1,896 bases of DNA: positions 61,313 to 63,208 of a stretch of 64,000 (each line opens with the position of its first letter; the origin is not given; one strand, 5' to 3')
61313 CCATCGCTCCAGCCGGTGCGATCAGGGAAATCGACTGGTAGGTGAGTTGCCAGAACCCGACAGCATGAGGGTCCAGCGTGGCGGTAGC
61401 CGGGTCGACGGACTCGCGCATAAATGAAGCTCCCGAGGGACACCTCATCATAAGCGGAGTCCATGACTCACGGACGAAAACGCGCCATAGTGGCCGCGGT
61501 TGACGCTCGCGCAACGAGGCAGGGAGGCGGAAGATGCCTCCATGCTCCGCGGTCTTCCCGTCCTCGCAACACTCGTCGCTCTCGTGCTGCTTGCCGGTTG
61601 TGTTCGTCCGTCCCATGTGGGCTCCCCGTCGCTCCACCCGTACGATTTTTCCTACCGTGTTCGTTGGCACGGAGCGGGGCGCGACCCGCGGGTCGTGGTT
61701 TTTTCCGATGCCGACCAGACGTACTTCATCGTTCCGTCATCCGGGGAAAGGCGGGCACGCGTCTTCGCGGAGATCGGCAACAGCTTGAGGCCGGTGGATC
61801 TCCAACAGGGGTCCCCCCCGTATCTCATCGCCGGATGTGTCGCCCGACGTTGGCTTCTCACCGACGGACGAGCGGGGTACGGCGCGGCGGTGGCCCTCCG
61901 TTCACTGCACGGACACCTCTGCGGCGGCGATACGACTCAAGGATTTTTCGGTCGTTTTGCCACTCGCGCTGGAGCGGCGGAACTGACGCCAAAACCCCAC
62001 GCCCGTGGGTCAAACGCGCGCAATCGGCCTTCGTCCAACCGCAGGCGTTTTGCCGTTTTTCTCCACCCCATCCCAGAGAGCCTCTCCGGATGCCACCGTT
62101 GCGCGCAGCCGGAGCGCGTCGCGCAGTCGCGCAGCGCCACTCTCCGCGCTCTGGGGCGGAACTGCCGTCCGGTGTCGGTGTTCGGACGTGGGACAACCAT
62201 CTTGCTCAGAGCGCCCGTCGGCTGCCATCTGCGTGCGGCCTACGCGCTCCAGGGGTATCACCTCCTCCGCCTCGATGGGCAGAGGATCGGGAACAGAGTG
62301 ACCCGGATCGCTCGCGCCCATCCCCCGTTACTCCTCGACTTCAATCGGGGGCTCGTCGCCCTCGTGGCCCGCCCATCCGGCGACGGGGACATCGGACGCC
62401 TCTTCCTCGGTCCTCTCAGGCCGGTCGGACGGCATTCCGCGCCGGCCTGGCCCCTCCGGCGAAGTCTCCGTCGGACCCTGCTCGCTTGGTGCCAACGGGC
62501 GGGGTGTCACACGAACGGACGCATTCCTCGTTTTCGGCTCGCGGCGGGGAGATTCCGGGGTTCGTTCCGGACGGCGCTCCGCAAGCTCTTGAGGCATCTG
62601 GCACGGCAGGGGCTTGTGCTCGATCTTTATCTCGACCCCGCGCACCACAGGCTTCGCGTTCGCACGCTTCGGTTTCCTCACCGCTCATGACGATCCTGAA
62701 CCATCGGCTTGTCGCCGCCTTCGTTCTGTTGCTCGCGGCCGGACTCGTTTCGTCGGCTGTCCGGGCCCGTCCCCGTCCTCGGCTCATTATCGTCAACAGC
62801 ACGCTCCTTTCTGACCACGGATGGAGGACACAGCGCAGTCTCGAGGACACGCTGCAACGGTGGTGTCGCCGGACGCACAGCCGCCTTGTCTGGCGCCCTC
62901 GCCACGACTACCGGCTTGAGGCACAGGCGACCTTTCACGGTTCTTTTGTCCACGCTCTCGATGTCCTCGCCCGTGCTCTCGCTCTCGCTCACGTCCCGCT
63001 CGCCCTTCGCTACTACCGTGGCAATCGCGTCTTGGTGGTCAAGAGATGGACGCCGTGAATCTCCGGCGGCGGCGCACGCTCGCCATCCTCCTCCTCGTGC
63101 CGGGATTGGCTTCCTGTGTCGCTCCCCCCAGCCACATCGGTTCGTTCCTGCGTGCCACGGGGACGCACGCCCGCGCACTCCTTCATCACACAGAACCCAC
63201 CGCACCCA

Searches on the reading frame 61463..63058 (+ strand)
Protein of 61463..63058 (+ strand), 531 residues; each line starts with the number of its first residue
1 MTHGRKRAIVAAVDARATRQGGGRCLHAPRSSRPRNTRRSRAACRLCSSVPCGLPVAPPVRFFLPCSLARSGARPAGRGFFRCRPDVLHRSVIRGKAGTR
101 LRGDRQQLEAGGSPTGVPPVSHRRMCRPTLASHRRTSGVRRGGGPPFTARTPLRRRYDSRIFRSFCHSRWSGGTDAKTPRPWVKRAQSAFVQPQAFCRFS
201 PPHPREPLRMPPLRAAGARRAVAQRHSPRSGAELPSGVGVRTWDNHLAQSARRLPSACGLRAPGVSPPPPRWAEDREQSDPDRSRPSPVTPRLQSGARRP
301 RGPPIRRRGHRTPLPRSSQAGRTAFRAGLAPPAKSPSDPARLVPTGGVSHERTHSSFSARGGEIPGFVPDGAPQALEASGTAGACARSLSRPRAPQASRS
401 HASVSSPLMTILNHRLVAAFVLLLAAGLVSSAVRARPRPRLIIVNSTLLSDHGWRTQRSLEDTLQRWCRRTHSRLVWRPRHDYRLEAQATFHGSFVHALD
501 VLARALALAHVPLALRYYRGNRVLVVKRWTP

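Call 17: search_protein_families(library=pfam, proteins=[window:61463-63058:+], max_evalue=0.001)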
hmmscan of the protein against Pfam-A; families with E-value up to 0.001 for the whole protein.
window:61463-63058:+ (531 aa): 1 family
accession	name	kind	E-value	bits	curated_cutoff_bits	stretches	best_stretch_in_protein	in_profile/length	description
PF10671.14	TcpQ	-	1.1e-14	54.7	27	1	458-527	9-78/80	Toxin co-regulated pilus biosynthesis protein Q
